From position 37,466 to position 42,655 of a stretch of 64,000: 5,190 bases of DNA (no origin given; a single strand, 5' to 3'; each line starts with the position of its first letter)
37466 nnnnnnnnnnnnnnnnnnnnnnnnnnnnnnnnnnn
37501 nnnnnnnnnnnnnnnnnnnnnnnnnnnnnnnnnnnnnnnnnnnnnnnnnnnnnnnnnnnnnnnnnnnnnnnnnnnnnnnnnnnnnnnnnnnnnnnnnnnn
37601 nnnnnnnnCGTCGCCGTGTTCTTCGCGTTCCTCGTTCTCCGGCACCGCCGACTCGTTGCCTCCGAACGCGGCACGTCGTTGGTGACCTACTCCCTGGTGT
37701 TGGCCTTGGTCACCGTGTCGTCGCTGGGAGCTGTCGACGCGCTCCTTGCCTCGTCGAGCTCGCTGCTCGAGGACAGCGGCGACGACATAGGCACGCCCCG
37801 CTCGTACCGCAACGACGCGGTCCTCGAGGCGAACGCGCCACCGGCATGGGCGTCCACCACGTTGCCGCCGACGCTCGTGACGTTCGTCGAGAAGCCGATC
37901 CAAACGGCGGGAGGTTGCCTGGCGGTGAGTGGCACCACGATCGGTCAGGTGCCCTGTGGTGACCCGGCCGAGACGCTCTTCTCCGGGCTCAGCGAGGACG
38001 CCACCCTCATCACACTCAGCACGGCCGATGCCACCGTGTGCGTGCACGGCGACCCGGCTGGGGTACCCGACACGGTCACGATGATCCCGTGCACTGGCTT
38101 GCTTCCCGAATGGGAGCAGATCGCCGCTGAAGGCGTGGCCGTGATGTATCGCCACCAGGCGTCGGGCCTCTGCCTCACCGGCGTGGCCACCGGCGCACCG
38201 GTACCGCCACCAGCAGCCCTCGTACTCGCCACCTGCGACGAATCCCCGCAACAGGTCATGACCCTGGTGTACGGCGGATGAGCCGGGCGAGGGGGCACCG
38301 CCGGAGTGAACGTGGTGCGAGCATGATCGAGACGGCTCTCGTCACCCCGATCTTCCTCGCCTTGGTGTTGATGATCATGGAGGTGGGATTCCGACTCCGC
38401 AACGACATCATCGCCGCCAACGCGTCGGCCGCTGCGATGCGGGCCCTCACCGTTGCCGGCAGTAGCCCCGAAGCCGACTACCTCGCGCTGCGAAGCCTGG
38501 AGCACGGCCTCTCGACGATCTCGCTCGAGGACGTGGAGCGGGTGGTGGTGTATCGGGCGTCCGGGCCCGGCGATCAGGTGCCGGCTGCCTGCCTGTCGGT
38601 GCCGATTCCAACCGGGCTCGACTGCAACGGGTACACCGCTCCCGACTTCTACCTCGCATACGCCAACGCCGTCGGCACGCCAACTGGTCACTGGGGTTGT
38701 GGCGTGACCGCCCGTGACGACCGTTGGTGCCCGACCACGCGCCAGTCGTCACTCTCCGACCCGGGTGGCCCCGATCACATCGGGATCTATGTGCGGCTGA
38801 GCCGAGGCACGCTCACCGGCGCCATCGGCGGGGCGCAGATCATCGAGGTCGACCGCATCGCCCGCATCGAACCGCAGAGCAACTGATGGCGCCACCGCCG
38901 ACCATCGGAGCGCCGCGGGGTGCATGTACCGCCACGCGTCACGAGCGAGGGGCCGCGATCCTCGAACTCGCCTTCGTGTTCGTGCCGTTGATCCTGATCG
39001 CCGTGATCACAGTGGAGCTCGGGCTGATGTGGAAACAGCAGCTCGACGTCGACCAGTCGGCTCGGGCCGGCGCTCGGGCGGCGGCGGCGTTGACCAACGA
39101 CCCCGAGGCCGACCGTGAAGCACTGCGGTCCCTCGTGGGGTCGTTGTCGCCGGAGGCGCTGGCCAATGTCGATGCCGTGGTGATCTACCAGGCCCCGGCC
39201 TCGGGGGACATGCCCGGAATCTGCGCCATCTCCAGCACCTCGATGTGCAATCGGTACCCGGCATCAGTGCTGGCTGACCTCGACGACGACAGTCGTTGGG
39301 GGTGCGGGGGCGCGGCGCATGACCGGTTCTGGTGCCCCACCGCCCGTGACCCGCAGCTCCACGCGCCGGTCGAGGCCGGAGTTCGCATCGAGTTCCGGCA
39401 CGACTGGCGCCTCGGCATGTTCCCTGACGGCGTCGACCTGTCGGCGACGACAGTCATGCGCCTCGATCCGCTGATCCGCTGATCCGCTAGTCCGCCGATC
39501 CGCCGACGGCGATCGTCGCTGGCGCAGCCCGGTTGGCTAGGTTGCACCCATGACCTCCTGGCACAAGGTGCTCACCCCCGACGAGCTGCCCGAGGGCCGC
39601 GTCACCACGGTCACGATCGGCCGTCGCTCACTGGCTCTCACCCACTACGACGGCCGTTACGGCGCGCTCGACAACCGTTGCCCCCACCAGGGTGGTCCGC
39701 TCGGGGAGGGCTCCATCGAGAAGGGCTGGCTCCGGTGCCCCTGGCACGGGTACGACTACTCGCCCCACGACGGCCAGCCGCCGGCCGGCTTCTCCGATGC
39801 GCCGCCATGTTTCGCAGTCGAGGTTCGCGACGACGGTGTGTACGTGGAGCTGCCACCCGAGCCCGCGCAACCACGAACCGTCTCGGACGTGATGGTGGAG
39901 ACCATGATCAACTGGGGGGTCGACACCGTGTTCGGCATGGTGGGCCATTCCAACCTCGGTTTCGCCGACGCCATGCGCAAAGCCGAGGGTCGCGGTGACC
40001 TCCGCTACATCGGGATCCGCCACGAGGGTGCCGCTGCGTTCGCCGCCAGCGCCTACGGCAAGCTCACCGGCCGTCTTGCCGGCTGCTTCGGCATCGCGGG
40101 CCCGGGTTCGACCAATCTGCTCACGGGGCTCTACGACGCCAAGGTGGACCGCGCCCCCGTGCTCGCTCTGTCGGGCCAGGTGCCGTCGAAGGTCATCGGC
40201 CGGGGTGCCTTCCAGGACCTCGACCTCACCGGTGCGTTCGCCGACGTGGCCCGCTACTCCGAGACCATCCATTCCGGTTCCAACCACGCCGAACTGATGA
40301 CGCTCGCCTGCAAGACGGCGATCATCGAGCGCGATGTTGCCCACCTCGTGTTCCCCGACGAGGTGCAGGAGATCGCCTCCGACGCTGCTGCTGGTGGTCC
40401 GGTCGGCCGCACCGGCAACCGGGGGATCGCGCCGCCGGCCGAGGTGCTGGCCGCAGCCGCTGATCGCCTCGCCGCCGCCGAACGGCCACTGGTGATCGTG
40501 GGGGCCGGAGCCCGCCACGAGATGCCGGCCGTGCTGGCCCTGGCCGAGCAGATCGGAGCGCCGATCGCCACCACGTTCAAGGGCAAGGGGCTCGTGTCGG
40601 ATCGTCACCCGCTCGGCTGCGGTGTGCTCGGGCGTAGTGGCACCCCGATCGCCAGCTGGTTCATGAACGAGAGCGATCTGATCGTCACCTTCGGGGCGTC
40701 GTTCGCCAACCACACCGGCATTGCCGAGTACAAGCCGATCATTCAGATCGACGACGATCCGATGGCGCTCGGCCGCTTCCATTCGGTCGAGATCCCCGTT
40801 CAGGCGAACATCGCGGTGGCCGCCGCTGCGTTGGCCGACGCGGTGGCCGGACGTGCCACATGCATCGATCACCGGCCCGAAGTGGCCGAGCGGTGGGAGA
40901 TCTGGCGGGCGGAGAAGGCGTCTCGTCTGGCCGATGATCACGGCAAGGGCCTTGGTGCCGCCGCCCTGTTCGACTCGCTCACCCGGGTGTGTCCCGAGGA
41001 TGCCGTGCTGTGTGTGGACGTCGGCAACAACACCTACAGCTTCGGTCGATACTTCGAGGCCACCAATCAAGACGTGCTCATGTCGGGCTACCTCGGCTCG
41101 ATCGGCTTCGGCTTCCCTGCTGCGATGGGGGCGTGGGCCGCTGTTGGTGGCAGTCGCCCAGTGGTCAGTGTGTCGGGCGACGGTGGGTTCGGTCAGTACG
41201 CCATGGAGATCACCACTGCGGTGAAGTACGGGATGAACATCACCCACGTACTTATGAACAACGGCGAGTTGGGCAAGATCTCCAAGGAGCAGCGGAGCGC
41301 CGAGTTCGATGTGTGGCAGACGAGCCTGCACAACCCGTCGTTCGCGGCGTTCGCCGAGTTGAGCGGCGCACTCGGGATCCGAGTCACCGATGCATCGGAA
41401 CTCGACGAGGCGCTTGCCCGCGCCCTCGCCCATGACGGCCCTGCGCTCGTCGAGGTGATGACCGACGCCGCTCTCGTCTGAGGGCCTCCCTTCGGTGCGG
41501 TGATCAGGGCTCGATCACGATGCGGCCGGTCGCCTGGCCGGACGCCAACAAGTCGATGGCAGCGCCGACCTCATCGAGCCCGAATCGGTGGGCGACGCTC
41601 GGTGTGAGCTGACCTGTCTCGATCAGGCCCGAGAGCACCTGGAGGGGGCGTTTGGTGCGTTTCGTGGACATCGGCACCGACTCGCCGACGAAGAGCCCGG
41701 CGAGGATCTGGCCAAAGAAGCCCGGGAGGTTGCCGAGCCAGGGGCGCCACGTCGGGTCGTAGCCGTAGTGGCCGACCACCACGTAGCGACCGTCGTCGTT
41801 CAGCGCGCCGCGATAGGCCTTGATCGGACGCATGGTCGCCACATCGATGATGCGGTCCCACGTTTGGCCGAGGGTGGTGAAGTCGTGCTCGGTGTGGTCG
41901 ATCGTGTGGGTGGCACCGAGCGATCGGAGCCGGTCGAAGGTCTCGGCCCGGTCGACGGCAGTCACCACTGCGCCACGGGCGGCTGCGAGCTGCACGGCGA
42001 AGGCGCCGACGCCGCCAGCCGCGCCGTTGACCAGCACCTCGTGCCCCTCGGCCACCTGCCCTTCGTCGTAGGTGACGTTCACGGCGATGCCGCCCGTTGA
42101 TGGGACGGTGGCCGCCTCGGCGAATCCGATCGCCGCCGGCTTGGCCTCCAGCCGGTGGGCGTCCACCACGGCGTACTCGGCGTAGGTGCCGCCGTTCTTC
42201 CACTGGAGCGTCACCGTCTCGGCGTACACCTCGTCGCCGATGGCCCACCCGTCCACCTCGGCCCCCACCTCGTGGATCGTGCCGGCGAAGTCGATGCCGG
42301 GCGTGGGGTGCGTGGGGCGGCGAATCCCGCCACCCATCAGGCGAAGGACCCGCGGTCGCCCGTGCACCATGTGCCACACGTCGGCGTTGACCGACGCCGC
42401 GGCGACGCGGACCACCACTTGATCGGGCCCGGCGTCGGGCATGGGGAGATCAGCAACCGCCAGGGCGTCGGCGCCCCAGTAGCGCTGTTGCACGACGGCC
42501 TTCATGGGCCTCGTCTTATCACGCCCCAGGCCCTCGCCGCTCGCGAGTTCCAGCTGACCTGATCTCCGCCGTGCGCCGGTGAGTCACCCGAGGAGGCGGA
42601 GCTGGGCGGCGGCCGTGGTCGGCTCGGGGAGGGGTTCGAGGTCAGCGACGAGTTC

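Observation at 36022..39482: Lead candidate: orphan four-gene Flp/Tad pseudopilin operon with a shared ERG| processing junction and no assembly genes nearby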

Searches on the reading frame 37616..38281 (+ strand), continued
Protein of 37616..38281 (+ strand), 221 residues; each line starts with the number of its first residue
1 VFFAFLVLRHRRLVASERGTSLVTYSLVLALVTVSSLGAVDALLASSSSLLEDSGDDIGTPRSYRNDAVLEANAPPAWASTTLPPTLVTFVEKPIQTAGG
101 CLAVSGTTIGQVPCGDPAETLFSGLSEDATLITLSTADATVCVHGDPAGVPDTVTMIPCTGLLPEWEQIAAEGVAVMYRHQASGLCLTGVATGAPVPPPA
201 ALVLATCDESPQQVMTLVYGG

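Call 51: fold_search(model_id=the predicted structure, library=pdb)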
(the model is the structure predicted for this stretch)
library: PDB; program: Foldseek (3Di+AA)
matches with E <= 10: 602; with E <= 0.001: 1
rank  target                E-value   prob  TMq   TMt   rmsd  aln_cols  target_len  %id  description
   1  5xg5                  9.4e-04  1.00  0.43  0.62   4.1       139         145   11  Crystal structure of Mitsuba-1 with bound NAcGal (released 2017-07-12)
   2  4qks                  1.7e-03  1.00  0.43  0.72   3.7       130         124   15  Crystal Structure of 6xTrp/PV2: de novo designed beta-trefoil architecture with symmetric primary structure (L22W/L44W/L (released 2015-01-14)
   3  3q7x                  2.4e-03  1.00  0.43  0.71   3.3       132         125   14  Crystal structure of Symfoil-4P/PV1: de novo designed beta-trefoil architecture with symmetric primary structure, primit (released 2012-01-11)
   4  3q7w                  3.8e-03  1.00  0.42  0.70   3.4       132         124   15  Crystal structure of Symfoil-4P/PV1: de novo designed beta-trefoil architecture with symmetric primary structure, primit (released 2012-01-11)
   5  1sr4_A                4.0e-03  1.00  0.41  0.52   4.4       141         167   16  Crystal Structure of the Haemophilus ducreyi cytolethal distending toxin (released 2004-06-15)
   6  8hvb                  4.5e-03  1.00  0.42  0.17   3.3       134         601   16  Crystal structure of lacto-N-biosidase StrLNBase from Streptomyces sp. strain 142, lacto-N-biose complex (released 2023-12-27)
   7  8hvc_A                4.5e-03  1.00  0.40  0.16   3.0       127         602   17  Crystal structure of lacto-N-biosidase StrLNBase from Streptomyces sp. strain 142, galacto-N-biose complex 1 (released 2023-12-27)
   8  8q3j_D                4.5e-03  1.00  0.43  0.61   3.7       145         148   14  Crystal structure of mIL-38 in complex with a neutralizing Fab e04 fragment (released 2024-08-14)
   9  3pg0                  5.2e-03  1.00  0.43  0.63   4.1       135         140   12  Crystal structure of designed 3-fold symmetric protein, ThreeFoil (released 2011-12-21)
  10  1abr_B                7.2e-03  1.00  0.42  0.36   4.0       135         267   10  CRYSTAL STRUCTURE OF ABRIN-A (released 1995-02-07)
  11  1q1u                  7.2e-03  1.00  0.37  0.57   8.2       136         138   15  Crystal structure of human FHF1b (FGF12b) (released 2003-08-05)
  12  8rzb_B                7.2e-03  1.00  0.39  0.53   4.6       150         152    9  IL-1beta in complex with covalent DEL hit (released 2024-05-22)
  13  1too                  7.9e-03  1.00  0.41  0.55   4.4       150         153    9  Interleukin 1B Mutant F146W (released 2004-12-07)
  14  2f2f_A                8.4e-03  1.00  0.38  0.51   6.0       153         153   16  Crystal structure of cytolethal distending toxin (CDT) from Actinobacillus actinomycetemcomitans (released 2006-03-28)
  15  3q7y                  8.8e-03  1.00  0.43  0.73   2.7       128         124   14  Crystal structure of K15R/E18D/Y22W/H41G/F44W/E51D/E53P/K57R/E60D/Y64W/H82G/F85W/E90D/E94P/K98R/E101D/Y108W/H129G/F132W/ (released 2012-01-11)
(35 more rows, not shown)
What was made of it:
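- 37616..38281 (+): g2: Flp-type modular pilin, 221 aa, GTG start. Leader ...SERG|TSLVTY with Thr at +5, hydrophobic alpha1 helix, linker, and a C-terminal ricin-B-type beta-trefoil (aa ~95-215, nt ~37898-38260) with six invariant Cys. Foldseek top hits are all beta-trefoils at probability 1.0 (call 51).
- On Ricin-B / R-type lectin beta-trefoil (PF00652, CBM13): Foldseek top hits are beta-trefoils at probability 1.0 with target-normalised TM-score (TMt) up to 0.75 (call 51).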

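Call 57: search_protein_families(library=ncbifam, proteins=[window:37616-38281:+], max_evalue=0.01)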
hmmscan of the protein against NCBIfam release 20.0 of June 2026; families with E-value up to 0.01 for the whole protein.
window:37616-38281:+ (221 aa): 0 families

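Call 67: find_encoding_contigs(protein=P0052, flank=10000, max_places=3)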
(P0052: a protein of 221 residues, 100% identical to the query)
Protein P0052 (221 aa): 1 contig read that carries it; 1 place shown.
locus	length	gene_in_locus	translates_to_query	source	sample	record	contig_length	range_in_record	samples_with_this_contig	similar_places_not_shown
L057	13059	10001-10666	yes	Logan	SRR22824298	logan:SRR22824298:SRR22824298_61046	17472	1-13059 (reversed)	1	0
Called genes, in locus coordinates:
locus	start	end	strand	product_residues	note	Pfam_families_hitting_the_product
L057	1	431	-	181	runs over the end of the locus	PF01227:GTP_cyclohydroI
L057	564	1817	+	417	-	PF00561:Abhydrolase_1, PF12697:Abhydrolase_6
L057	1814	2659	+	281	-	PF00561:Abhydrolase_1, PF12146:Hydrolase_4, PF12697:Abhydrolase_6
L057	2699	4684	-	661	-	-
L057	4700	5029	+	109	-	PF01243:PNPOx_N (weak)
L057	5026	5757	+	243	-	PF01988:VIT1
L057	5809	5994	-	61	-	-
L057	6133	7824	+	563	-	PF07969:Amidohydro_3, PF01979:Amidohydro_1 (weak)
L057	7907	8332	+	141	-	PF00027:cNMP_binding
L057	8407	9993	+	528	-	PF13400:Tad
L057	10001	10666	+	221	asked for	-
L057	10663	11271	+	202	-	PF07811:TadE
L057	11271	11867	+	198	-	PF07811:TadE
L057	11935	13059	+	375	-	?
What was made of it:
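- Tried and rejected: Looking up the NCBI copy of g2 returned only the 17-kb Logan contig (call 67).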

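Call 69: search_protein_families(library=pfam, proteins=[P0092, P0098, P0122, P0137, P0124, P0156, P0159], max_evalue=0.01)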
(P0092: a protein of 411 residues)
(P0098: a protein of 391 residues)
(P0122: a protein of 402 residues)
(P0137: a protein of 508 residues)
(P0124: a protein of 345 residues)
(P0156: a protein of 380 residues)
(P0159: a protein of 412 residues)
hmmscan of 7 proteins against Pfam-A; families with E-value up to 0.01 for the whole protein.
P0092 (411 aa): 2 families
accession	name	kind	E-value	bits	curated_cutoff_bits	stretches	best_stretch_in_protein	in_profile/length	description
PF14200.12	RicinB_lectin_2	-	4.8e-12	46.8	25.6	2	315-390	2-81/89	Ricin-type beta-trefoil lectin domain-like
PF00652.28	Ricin_B_lectin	-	1.7e-11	44.8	29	2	291-361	52-124/126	Ricin-type beta-trefoil lectin domain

P0098 (391 aa): 4 families
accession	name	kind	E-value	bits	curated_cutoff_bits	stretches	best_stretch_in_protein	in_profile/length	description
PF14200.12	RicinB_lectin_2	-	1.3e-44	151.2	25.6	3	258-331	16-89/89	Ricin-type beta-trefoil lectin domain-like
PF00652.28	Ricin_B_lectin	-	7e-21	75.2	29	2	304-390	3-84/126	Ricin-type beta-trefoil lectin domain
PF04862.18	DUF642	-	6.2e-06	26.5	27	1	105-245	2-155/157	Protein of unknown function (DUF642)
PF04964.19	Flp_Fap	-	0.0095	16.2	32.2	0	25-50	5-30/46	Flp/Fap pilin component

P0122 (402 aa): 2 families
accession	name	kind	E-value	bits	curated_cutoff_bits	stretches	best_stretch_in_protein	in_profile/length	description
PF14200.12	RicinB_lectin_2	-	3.4e-12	47.3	25.6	1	150-232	7-89/89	Ricin-type beta-trefoil lectin domain-like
PF00652.28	Ricin_B_lectin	-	3.4e-09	37.4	29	1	116-237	3-120/126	Ricin-type beta-trefoil lectin domain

P0137 (508 aa): 7 families
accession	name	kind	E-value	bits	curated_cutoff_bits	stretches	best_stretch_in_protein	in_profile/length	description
PF18911.6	PKD_4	-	4.7e-67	222.5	27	4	163-238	1-80/85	PKD domain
PF00801.26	PKD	-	2.2e-44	149.8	23.5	4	343-404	16-78/80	PKD domain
PF22352.2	K319L-like_PKD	-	2.6e-13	50.2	27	2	267-325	19-84/84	K319L-like, PKD domain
PF16403.11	Bact_surface_Ig-like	-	8.5e-08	32.6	27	0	217-240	46-69/71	Bacterial surface protein, Ig-like domain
PF18981.6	InlK_D3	-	0.00012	22.5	25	0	214-236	46-68/75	Internalin K domain (D3/D4)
PF24107.1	DUF7382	-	0.00014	22.1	27.4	0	293-329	10-43/65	Domain of unknown function (DUF7382)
PF08770.17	SoxZ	-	0.0099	16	25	0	285-320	58-96/98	Sulphur oxidation protein SoxZ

P0124 (345 aa): 4 families
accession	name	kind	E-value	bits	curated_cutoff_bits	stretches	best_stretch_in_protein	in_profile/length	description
PF00805.28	Pentapeptide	-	3.3e-17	62.1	20.2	3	213-249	2-38/40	Pentapeptide repeats (8 copies)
PF13599.13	Pentapeptide_4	-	2.2e-15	56.9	38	2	164-239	3-78/78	Pentapeptide repeat region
PF13576.12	Pentapeptide_3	-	2.3e-12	47.4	27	2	196-233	3-43/48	Pentapeptide repeats (9 copies)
PF23894.2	LD_SV2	-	0.0011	19.8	29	0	163-219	26-82/92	SV2A/B/C luminal domain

P0156 (380 aa): 4 families
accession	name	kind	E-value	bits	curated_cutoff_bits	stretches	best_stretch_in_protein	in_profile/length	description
PF00652.28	Ricin_B_lectin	-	5.3e-14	52.9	29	1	95-219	2-126/126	Ricin-type beta-trefoil lectin domain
PF14200.12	RicinB_lectin_2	-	5.1e-10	40.4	25.6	2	93-152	12-75/89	Ricin-type beta-trefoil lectin domain-like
PF25275.1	Golvesin_C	-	5.6e-05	23.7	31.6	0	240-286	11-60/132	Golvesin C-terminal domain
PF09134.16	Invasin_D3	-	0.00027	21.8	33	1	234-276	43-83/98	Invasin, domain 3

P0159 (412 aa): 2 families
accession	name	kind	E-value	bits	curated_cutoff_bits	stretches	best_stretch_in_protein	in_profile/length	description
PF00652.28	Ricin_B_lectin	-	5.5e-10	40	29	2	214-247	9-43/126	Ricin-type beta-trefoil lectin domain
PF14200.12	RicinB_lectin_2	-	0.0015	19.7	25.6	0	213-246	20-54/89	Ricin-type beta-trefoil lectin domain-like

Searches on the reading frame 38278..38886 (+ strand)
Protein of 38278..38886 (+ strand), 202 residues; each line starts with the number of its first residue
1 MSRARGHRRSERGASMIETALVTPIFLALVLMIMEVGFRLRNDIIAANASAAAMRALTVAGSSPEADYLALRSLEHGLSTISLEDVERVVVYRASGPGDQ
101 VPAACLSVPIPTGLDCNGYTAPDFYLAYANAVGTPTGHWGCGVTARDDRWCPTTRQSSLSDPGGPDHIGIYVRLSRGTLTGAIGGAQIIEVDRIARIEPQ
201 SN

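Call 5: search_protein_families(library=pfam, proteins=[window:38278-38886:+], max_evalue=0.1)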
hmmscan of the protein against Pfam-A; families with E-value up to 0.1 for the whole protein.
window:38278-38886:+ (202 aa): 1 family
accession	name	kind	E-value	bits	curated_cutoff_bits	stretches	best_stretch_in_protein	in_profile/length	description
PF07811.17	TadE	-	3.4e-08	33.9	22.9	1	13-55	1-43/43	TadE-like protein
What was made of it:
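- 38278..38886 (+): g3: TadE-family pseudopilin, 202 aa, leader ...SERG|ASMIE, 4 invariant Cys. PF07811 at E=3.4e-8 (call 5).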

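Call 57: search_protein_families(library=ncbifam, proteins=[window:38278-38886:+], max_evalue=0.01)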
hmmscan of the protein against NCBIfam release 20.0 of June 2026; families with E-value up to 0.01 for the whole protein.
window:38278-38886:+ (202 aa): 0 families

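Call 80: search_solved_structures(query=A7, max_evalue=1)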
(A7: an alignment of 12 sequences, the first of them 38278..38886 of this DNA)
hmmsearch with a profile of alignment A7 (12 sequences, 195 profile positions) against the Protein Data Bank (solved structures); distinct sequences matched with E-value up to 1: 0.

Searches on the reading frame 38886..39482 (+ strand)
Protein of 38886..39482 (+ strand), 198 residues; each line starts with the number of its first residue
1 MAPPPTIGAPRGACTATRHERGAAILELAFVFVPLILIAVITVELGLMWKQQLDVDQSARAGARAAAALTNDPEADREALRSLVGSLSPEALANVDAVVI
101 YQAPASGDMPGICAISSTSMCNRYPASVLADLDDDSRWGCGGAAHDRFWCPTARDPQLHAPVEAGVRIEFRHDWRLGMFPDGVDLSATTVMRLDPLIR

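Call 5: search_protein_families(library=pfam, proteins=[window:38886-39482:+], max_evalue=0.1)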
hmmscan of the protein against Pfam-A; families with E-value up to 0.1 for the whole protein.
window:38886-39482:+ (198 aa): 1 family
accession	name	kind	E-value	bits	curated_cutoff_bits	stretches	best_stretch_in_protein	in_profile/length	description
PF07811.17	TadE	-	1.4e-08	35.2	22.9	1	22-64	1-43/43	TadE-like protein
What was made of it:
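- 38886..39482 (+): g4: TadE-family pseudopilin, 198 aa, leader ...HERG|AAILE. Paralogue of g3. PF07811 at E=1.4e-8 (call 5).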

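Call 57: search_protein_families(library=ncbifam, proteins=[window:38886-39482:+], max_evalue=0.01)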
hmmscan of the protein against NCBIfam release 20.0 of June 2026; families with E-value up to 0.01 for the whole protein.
window:38886-39482:+ (198 aa): 1 family
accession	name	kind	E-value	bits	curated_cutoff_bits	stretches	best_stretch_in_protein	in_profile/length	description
NF041390.1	TadE_Rv3655c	subfamily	0.0012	19.4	40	1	27-83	2-57/101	TadE family type IV pilus minor pilin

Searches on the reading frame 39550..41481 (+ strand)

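Call 5: search_protein_families(library=pfam, proteins=[window:39550-41481:+], max_evalue=0.1)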
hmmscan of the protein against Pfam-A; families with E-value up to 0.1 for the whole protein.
window:39550-41481:+ (643 aa): 6 families
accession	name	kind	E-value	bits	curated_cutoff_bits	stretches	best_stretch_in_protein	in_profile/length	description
PF02775.26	TPP_enzyme_C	-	2.8e-34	118.5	21.9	1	490-636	1-151/151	Thiamine pyrophosphate enzyme, C-terminal TPP binding domain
PF02776.23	TPP_enzyme_N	-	1.4e-33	115.6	26.8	1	110-226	2-116/119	Thiamine pyrophosphate enzyme, N-terminal TPP binding domain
PF00205.28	TPP_enzyme_M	-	8e-31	107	30.4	1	301-428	2-137/137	Thiamine pyrophosphate enzyme, central domain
PF00355.32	Rieske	-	2.3e-17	63.1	20.3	1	3-76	1-74/88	Rieske [2Fe-2S] domain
PF22543.2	Rieske_4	-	2.1e-06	28.4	28.4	1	17-71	14-71/119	Soluble Rieske-type ferredoxin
PF13806.12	Rieske_2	-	4.3e-05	23.8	27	1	3-100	1-104/104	Rieske-like [2Fe-2S] domain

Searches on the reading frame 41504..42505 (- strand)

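Call 14: search_protein_families(library=pfam, alignment_id=A2, max_evalue=0.00001)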
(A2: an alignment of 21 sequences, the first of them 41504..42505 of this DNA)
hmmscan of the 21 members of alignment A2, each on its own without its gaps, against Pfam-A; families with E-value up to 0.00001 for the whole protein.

A. member 1, window:41504-42505:- (333 aa): 3 families
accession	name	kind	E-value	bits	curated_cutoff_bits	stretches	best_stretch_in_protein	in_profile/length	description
PF13602.12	ADH_zinc_N_2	-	1.3e-16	62.2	27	1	196-331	1-134/134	Zinc-binding dehydrogenase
PF08240.17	ADH_N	-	3.9e-15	56.4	23.5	1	26-122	1-102/104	Alcohol dehydrogenase GroES-like domain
PF00107.32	ADH_zinc_N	-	7.6e-12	45.8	31.8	1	165-249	1-92/129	Zinc-binding dehydrogenase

B. families by the number of members that match (of 21 scanned): 36 families (the first 25 are shown)
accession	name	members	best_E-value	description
PF01053.26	Cys_Met_Meta_PP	1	2.1e-128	Cys/Met metabolism PLP-dependent enzyme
PF07991.19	KARI_N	1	6e-75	Acetohydroxy acid isomeroreductase, NADPH-binding domain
PF01450.25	KARI_C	1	3.4e-65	Ketol-acid reductoisomerase, C-terminal domain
PF01904.24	DUF72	1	9.2e-55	Protein of unknown function DUF72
PF02775.26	TPP_enzyme_C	1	8.8e-54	Thiamine pyrophosphate enzyme, C-terminal TPP binding domain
PF01641.26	SelR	1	1.3e-51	SelR domain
PF00205.28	TPP_enzyme_M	1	1.7e-48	Thiamine pyrophosphate enzyme, central domain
PF03328.21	HpcH_HpaI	1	8.9e-46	HpcH/HpaI aldolase/citrate lyase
PF00296.26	Bac_luciferase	1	1.2e-43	Luciferase-like monooxygenase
PF01266.30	DAO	1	5.9e-42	FAD dependent oxidoreductase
PF02776.23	TPP_enzyme_N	1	6.5e-41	Thiamine pyrophosphate enzyme, N-terminal TPP binding domain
PF00160.26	Pro_isomerase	1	1.4e-38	Cyclophilin type peptidyl-prolyl cis-trans isomerase/CLD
PF00999.27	Na_H_Exchanger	1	4.9e-34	Sodium/hydrogen exchanger, transmembrane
PF01575.25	MaoC_dehydratas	1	3.3e-28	MaoC like domain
PF02558.23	ApbA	1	1.3e-23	Ketopantoate reductase PanE/ApbA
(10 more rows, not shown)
